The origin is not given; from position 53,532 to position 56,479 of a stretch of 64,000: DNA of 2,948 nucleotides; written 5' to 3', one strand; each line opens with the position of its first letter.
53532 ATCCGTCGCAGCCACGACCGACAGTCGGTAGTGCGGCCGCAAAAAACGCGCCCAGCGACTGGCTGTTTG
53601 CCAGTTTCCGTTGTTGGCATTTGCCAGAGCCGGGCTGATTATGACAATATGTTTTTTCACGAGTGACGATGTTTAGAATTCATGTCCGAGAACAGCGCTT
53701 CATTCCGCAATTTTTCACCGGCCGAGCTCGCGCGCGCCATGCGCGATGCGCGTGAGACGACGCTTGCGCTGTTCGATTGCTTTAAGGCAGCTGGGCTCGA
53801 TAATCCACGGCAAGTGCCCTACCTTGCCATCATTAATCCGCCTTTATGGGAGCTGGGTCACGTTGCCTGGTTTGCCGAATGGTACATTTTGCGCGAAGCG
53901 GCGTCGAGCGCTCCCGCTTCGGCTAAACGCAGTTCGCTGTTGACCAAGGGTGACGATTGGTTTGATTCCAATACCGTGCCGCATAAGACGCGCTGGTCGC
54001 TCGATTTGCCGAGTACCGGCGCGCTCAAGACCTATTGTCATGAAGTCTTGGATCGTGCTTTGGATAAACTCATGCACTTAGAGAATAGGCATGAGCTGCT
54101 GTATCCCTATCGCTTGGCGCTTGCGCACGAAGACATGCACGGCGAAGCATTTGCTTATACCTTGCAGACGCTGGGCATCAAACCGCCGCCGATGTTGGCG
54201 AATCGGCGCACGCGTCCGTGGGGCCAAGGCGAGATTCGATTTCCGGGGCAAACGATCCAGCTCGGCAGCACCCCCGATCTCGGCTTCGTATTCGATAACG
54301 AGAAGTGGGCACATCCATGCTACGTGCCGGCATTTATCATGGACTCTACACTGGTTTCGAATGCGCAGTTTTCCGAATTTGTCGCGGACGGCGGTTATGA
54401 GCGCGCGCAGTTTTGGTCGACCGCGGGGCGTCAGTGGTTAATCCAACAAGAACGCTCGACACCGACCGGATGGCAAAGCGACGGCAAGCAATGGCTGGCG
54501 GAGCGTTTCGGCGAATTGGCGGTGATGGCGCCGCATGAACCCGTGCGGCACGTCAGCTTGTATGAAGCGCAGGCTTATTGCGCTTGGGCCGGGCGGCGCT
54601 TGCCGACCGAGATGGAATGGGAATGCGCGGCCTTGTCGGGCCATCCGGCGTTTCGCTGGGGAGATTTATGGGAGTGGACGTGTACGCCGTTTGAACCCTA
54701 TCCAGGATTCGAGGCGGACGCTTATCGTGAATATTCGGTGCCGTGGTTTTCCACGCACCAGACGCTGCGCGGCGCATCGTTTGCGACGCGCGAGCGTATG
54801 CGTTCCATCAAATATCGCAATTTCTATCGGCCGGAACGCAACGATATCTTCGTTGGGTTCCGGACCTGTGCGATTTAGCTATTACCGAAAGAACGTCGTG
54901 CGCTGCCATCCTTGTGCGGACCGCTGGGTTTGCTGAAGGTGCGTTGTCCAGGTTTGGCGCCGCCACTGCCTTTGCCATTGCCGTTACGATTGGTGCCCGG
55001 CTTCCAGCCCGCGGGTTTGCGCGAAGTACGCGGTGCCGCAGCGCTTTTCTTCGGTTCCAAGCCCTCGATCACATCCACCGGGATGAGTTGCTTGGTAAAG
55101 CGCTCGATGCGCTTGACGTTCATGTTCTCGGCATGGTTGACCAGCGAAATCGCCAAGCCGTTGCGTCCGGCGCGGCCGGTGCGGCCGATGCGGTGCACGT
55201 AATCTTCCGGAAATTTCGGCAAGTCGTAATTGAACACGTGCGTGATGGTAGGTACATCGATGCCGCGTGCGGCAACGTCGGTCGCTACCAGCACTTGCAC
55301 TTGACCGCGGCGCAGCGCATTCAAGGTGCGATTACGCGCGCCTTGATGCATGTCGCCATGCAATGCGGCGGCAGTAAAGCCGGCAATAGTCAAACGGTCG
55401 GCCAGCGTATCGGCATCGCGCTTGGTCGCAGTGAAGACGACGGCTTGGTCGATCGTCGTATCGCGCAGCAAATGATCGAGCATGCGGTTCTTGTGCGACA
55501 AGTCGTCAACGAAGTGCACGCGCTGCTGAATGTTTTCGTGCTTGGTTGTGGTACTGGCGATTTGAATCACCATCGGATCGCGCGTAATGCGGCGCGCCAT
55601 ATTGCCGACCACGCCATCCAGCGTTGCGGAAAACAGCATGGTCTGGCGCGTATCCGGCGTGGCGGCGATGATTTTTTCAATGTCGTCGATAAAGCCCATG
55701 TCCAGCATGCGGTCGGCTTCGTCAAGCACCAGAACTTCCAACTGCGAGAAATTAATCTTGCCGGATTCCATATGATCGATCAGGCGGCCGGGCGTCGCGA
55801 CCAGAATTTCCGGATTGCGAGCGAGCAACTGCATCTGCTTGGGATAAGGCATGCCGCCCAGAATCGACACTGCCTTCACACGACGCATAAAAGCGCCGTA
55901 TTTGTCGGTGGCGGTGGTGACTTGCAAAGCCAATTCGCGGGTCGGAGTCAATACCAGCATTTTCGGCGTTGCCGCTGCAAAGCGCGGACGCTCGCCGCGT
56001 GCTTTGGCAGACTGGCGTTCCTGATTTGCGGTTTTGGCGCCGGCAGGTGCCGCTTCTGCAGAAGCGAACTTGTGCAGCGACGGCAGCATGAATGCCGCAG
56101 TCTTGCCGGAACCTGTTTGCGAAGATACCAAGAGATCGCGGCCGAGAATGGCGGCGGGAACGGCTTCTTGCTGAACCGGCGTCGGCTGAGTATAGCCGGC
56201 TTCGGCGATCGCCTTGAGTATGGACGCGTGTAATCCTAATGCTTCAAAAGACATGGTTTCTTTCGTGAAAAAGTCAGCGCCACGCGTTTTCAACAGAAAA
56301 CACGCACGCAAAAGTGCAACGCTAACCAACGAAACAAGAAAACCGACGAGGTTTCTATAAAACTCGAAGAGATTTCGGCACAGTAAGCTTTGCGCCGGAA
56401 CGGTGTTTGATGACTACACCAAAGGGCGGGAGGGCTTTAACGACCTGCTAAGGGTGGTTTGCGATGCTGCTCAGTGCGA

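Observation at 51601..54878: SelD + glycosyltransferase + second EgtB-like paralog: a selenoneine-type (senC-senB-senA) biosynthetic cluster in the same window as egtD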

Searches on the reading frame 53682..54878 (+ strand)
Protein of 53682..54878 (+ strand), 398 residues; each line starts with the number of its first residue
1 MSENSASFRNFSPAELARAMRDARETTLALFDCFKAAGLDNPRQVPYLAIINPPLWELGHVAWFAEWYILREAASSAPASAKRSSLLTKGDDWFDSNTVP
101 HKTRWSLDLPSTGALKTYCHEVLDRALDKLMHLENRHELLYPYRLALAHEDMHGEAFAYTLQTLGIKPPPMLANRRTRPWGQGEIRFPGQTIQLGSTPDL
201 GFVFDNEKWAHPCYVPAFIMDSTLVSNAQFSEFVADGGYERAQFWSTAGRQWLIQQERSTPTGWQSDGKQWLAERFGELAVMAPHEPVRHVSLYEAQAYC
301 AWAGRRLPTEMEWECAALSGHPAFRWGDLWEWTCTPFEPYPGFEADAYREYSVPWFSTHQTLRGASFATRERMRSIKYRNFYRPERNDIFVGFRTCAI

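Call 4: search_protein_families(library=ncbifam, proteins=[window:53682-54878:+], max_evalue=0.001)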
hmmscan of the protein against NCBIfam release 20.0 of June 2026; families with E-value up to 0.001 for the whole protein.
window:53682-54878:+ (398 aa): 4 families
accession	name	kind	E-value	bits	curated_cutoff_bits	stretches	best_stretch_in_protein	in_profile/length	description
NF041186.1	SenA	equivalog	5.9e-158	526.2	420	1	11-397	3-382/382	selenoneine synthase SenA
TIGR03440.2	egtB_TIGR03440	equivalog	1.4e-80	271.5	360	1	17-395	2-412/413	ergothioneine biosynthesis protein EgtB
TIGR04344.1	ovoA_Nterm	equivalog_domain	8.5e-30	104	400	2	185-315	191-330/444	5-histidylcysteine sulfoxide synthase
TIGR04373.1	egtB_X_signatur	signature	1.3e-27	95.7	71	1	348-397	1-50/50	EgtB-related enzyme signature domain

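Call 5: search_protein_families(library=pfam, proteins=[window:53682-54878:+], max_evalue=0.001)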
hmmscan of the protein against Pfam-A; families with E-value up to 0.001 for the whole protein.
window:53682-54878:+ (398 aa): 1 family
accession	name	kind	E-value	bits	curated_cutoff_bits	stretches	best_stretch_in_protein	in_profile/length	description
PF03781.23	FGE-sulfatase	-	2.2e-33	116.4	23.3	2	184-321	5-126/255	Sulfatase-modifying factor enzyme 1-like domain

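Call 7: search_solved_structures(query=window:53682-54878:+, show_alignments=2)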
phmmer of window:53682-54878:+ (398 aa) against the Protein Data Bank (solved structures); distinct sequences matched with E-value up to 0.001: 26.
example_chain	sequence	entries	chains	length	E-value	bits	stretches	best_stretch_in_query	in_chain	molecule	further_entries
8ryz_A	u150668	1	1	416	4.9e-96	325.3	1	7-397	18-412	selenoneine synthase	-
8k5i_A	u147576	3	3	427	5.3e-96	325.2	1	7-397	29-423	selenoneine synthase SenA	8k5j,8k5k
8ux5_A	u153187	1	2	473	4.1e-61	210.3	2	41-323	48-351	Selenoxide synthase OvsA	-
8u41_A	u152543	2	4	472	2e-58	201.4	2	41-323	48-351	Selenoxide synthase OvsA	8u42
4x8b_A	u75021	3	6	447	3.5e-49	171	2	14-332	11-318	Sulfoxide synthase EgtB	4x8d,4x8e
8qf6_A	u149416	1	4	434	1.8e-35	125.8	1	48-395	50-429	Ergothioneine biosynthesis protein EgtB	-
6qki_A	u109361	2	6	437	1.8e-35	125.8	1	48-395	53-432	Uncharacterized protein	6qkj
6o6l_A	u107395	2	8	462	2.2e-35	125.5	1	48-395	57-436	EgtB (Cabther)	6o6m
8vih_A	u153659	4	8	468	3.8e-22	81.9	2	140-321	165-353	Sulfoxide synthase EgtB-IV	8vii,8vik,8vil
8khq_A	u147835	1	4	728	1.8e-20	76.4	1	51-313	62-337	5-histidylcysteine sulfoxide synthase/putative 4-mercaptohistidine N1-methyltranferase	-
8vig_A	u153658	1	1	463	9.3e-16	60.8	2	182-317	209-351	Sulfoxide synthase EgtB-IV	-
6muj_A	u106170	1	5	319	3.5e-15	58.9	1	169-329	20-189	Formylglycine-generating enzyme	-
2q17_A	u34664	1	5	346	4.3e-15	58.7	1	171-329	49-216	formylglycine generating enzyme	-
8aru_A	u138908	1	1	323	3.9e-14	55.5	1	191-328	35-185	Formylglycine-generating enzyme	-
5ssy_A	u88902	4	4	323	7.3e-14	54.6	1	191-328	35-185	Formylglycine-generating enzyme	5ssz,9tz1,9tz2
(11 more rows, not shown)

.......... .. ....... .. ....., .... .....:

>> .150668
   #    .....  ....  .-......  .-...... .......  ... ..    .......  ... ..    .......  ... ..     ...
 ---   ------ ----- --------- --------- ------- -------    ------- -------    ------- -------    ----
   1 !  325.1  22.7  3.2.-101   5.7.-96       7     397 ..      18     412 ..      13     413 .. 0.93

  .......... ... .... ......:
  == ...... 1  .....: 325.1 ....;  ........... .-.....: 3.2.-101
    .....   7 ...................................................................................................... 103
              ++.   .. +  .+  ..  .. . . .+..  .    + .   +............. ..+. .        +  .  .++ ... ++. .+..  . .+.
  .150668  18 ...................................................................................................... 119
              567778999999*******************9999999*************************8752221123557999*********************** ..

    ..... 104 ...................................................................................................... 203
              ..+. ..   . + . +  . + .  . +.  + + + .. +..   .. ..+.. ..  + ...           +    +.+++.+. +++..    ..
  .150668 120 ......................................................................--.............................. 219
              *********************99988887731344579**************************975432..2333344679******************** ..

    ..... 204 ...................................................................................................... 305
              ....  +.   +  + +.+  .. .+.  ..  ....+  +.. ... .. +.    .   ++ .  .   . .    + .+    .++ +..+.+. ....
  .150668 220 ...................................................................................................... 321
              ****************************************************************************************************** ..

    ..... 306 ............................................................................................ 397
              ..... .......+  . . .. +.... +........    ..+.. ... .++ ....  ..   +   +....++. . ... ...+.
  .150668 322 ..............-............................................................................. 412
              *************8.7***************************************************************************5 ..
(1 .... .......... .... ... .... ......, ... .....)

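Call 10: list_cluster_members(proteins=[window:53682-54878:+, window:52656-53660:-, window:51601-52659:-])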
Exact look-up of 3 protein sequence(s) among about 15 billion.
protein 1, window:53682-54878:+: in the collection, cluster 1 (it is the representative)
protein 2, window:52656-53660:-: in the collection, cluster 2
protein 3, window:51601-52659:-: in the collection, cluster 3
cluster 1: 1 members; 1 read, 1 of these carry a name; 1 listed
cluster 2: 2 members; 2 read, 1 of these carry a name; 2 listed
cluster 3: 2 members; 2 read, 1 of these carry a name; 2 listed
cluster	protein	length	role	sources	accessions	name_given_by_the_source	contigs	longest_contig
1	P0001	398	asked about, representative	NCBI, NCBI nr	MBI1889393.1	MAG: ergothioneine biosynthesis protein EgtB [Burkholderiales bacterium] | ergothioneine biosynthesis protein EgtB [Burkholderiales bacterium]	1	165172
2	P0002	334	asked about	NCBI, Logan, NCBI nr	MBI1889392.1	MAG: TIGR04348 family glycosyltransferase [Burkholderiales bacterium] | TIGR04348 family glycosyltransferase [Burkholderiales bacterium]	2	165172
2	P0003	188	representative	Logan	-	-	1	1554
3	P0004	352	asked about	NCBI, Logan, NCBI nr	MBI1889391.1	MAG: selenide, water dikinase SelD [Burkholderiales bacterium] | selenide, water dikinase SelD [Burkholderiales bacterium]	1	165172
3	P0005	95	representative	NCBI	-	-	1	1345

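Call 26: find_related_loci(query=window:53682-54878:+, collection=genome_contigs, flank=6000)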
Query window:53682-54878:+ (398 aa) in genome_contigs; peptide patterns used: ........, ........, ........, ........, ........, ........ (x = any residue, [..] = any of these).
599 stretches matched a pattern (row limit reached: there are more); 598 encode a relative of the query (tblastn E <= 1e-3); the best 80 are kept; 80 distinct loci.
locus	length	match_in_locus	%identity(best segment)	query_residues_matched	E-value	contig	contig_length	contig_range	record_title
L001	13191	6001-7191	75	1-397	0e+0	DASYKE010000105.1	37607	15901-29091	MAG TPA_asm: Burkholderiaceae bacterium isolate SMAG_U4313 k141_2773013, whole genome shotgun sequence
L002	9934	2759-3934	75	7-398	0e+0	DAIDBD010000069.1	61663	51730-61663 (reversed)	MAG TPA_asm: Herminiimonas sp. isolate clean1857 k141_108719, whole genome shotgun sequence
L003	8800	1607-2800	73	1-398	0e+0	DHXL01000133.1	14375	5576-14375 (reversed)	MAG TPA_asm: Oxalobacteraceae bacterium UBA5157 UBA5157_contig_13890, whole genome shotgun sequence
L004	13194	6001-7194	71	1-398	0e+0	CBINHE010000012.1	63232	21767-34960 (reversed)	MAG TPA_asm: uncultured Oxalobacteraceae bacterium isolate SRR16817059_binner123_Refined_21 genome assembly, contig: ERZ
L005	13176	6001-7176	70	7-398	0e+0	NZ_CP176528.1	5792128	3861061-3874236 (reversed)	Noviherbaspirillum sp. ST 5-3 chromosome, complete genome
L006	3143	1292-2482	70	1-397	0e+0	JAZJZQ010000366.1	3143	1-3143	MAG: Pseudomonadota bacterium isolate ADI_H2L1_1_122_18_3-bin027 ADIH2L11_B027_0_000000000366, whole genome shotgun sequ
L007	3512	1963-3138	69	7-398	0e+0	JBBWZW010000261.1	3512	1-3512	MAG: Burkholderiales bacterium isolate Holy_399 scaffold_3292765, whole genome shotgun sequence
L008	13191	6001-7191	70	1-397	0e+0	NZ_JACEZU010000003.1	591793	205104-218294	Rugamonas apoptosis strain LX47W NODE_3_length_591793_cov_29.991434_3, whole genome shotgun sequence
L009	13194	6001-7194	68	1-397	0e+0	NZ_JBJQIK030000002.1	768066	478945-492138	Massilia sp. SM-13 contig-100_1, whole genome shotgun sequence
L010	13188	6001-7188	70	7-397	0e+0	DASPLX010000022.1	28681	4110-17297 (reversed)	MAG TPA_asm: Paucimonas sp. isolate SMAG_U12076 k141_235714, whole genome shotgun sequence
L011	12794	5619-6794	69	7-398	0e+0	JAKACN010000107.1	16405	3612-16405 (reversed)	MAG: Proteobacteria bacterium isolate WH4.bin15 NODE_2946_length_16405_cov_1.222755, whole genome shotgun sequence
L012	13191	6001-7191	67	1-397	0e+0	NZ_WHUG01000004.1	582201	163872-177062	Rugamonas aquatica strain FT29W NODE_4_length_582201_cov_22.730469_4, whole genome shotgun sequence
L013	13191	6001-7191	67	1-397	0e+0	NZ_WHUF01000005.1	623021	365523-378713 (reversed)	Rugamonas rivuli strain FT103W NODE_5_length_623021_cov_24.200104_5, whole genome shotgun sequence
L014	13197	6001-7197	67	1-398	0e+0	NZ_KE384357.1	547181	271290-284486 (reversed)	Pseudoduganella violaceinigra DSM 15887 H597DRAFT_scaffold00004.4, whole genome shotgun sequence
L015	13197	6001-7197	67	1-398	0e+0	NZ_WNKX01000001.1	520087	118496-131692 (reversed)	Massilia eburnea strain JCM 31587 NODE_1_length_520087_cov_38.228396_1, whole genome shotgun sequence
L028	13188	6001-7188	65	5-398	1e-178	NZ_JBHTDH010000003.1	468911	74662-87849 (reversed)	Herbaspirillum sp. GCM10030257 strain CPCC 101687 spades_K_17_127_3, whole genome shotgun sequence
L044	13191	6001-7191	64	1-397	7e-172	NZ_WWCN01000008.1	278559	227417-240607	Duganella flavida strain FT135W NODE_8_length_278559_cov_25.612771_8, whole genome shotgun sequence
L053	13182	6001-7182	63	5-398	2e-165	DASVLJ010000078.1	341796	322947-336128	MAG TPA_asm: Burkholderiaceae bacterium isolate SMAG_U3070 k141_330241, whole genome shotgun sequence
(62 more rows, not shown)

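Call 42: search_protein_families(library=ncbifam, proteins=[L005:6001-7176:+, L044:6001-7191:+, L053:6001-7182:+, L028:6001-7188:+, L001:6001-7191:+], max_evalue=1e-20)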
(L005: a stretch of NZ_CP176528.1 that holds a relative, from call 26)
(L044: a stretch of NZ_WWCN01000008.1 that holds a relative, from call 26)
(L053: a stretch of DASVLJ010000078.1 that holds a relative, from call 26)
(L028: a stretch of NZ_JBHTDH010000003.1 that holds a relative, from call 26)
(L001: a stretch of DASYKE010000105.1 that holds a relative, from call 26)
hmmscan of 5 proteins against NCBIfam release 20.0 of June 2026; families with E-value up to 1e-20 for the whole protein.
L005:6001-7176:+ (392 aa): 4 families
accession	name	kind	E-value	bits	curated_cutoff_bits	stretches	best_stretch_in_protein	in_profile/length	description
NF041186.1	SenA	equivalog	3.3e-147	490.9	420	1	3-391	1-382/382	selenoneine synthase SenA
TIGR03440.2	egtB_TIGR03440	equivalog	1.2e-75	255.2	360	1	13-313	4-307/413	ergothioneine biosynthesis protein EgtB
TIGR04344.1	ovoA_Nterm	equivalog_domain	6.7e-31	107.6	400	1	179-310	191-331/444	5-histidylcysteine sulfoxide synthase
TIGR04373.1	egtB_X_signatur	signature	1.8e-24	85.6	71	1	342-391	1-50/50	EgtB-related enzyme signature domain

L044:6001-7191:+ (397 aa): 4 families
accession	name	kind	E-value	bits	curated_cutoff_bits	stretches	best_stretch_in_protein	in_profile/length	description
NF041186.1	SenA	equivalog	3e-150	500.8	420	1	9-397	1-382/382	selenoneine synthase SenA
TIGR03440.2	egtB_TIGR03440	equivalog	1.2e-83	281.6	360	1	17-318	2-306/413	ergothioneine biosynthesis protein EgtB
TIGR04344.1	ovoA_Nterm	equivalog_domain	1.3e-32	113.2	400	1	186-316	192-331/444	5-histidylcysteine sulfoxide synthase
TIGR04373.1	egtB_X_signatur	signature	1e-24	86.4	71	1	348-397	1-50/50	EgtB-related enzyme signature domain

L053:6001-7182:+ (394 aa): 4 families
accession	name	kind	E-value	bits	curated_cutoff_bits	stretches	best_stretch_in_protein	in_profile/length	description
NF041186.1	SenA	equivalog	4e-144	480.7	420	1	6-393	2-382/382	selenoneine synthase SenA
TIGR03440.2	egtB_TIGR03440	equivalog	1.8e-81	274.4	360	1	13-391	2-412/413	ergothioneine biosynthesis protein EgtB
TIGR04344.1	ovoA_Nterm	equivalog_domain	4.3e-30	105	400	1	187-313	197-332/444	5-histidylcysteine sulfoxide synthase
TIGR04373.1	egtB_X_signatur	signature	1.9e-21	75.9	71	1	344-393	1-50/50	EgtB-related enzyme signature domain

L028:6001-7188:+ (396 aa): 4 families
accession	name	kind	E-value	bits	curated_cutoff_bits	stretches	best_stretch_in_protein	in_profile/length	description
NF041186.1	SenA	equivalog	7.1e-145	483.2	420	1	7-395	3-382/382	selenoneine synthase SenA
TIGR03440.2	egtB_TIGR03440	equivalog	2.5e-77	260.7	360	1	15-393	4-412/413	ergothioneine biosynthesis protein EgtB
TIGR04344.1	ovoA_Nterm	equivalog_domain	1.2e-28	100.2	400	0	183-314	191-331/444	5-histidylcysteine sulfoxide synthase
TIGR04373.1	egtB_X_signatur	signature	2.2e-25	88.5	71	1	346-395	1-50/50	EgtB-related enzyme signature domain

L001:6001-7191:+ (397 aa): 4 families
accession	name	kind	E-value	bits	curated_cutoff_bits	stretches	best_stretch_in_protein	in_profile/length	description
NF041186.1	SenA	equivalog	2.8e-162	540.4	420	1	9-397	1-382/382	selenoneine synthase SenA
TIGR03440.2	egtB_TIGR03440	equivalog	3.1e-84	283.5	360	1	17-318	2-306/413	ergothioneine biosynthesis protein EgtB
TIGR04373.1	egtB_X_signatur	signature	4e-30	103.7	71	1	348-397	1-50/50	EgtB-related enzyme signature domain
TIGR04344.1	ovoA_Nterm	equivalog_domain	3e-29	102.2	400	1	185-315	191-330/444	5-histidylcysteine sulfoxide synthase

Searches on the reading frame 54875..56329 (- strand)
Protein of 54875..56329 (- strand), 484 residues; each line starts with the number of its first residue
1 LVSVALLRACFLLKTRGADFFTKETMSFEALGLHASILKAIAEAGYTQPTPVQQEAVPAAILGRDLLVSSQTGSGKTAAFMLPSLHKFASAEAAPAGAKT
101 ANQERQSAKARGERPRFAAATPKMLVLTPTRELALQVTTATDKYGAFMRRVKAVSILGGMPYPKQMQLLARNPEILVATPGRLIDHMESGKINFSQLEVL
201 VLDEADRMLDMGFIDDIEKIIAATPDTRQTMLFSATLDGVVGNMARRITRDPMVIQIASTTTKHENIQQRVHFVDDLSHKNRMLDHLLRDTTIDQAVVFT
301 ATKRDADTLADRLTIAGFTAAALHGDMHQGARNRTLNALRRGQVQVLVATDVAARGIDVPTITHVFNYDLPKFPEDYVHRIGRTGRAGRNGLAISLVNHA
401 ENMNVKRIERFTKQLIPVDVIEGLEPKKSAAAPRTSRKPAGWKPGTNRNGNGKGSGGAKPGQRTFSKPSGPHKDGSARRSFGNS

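Call 31: search_protein_families(library=ncbifam, proteins=[window:54875-56329:-], max_evalue=1e-10)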
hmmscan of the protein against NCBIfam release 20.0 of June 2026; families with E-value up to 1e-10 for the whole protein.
window:54875-56329:- (484 aa): 18 families
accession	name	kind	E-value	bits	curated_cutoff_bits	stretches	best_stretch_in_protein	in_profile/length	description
NF053636.1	DDHlcsCsdAPsy1082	equivalog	9.3e-144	479.7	890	2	122-462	75-411/512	DEAD/DEAH box helicase CsdA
NF053710.1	RNA_heli_RhlE2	exception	5.6e-122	408.3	925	1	26-454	1-411/635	RNA helicase RhlE2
NF008394.0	PRK11192.1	equivalog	1.9e-121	406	507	2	100-439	54-393/441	ATP-dependent RNA helicase SrmB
NF007882.0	PRK10590.1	equivalog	7.7e-119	397.6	743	1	26-463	1-415/456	ATP-dependent RNA helicase RhlE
NF053631.1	RNA_helic_CshA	equivalog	2.9e-116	388.9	646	2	122-416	68-360/434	degradosome RNA helicase CshA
NF008744.0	PRK11776.1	equivalog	1.2e-109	367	524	2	123-429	74-378/460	ATP-dependent RNA helicase DbpA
NF053711.1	RNA_heli_RhlE1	exception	4.3e-104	348.7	750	1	26-428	1-379/434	RNA helicase RhlE1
NF008642.0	PRK11634.1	equivalog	4.5e-100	335.9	989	2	121-417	74-369/628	DEAD/DEAH family ATP-dependent RNA helicase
NF002340.1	PRK01297.1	equivalog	2.8e-91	306.1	564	1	27-410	2-366/372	ATP-dependent RNA helicase RhlB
NF003419.0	PRK04837.1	equivalog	3.6e-89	299.4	588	1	26-420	9-383/424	ATP-dependent RNA helicase RhlB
NF003390.0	PRK04537.1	equivalog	2.8e-79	267.7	732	1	26-447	9-408/572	ATP-dependent RNA helicase RhlB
TIGR00614.1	recQ_fam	subfamily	3e-20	72.4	219.8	1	255-407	189-340/470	RecQ family ATP-dependent DNA helicase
TIGR01389.1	recQ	equivalog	1.2e-19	70.2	640.2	1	174-401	105-332/591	DNA helicase RecQ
NF010337.0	PRK13766.1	equivalog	1.6e-18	66.2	610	1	245-390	324-468/781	Hef nuclease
NF008279.0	PRK11057.1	equivalog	1.8e-18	66.4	1015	1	233-404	180-347/608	ATP-dependent DNA helicase RecQ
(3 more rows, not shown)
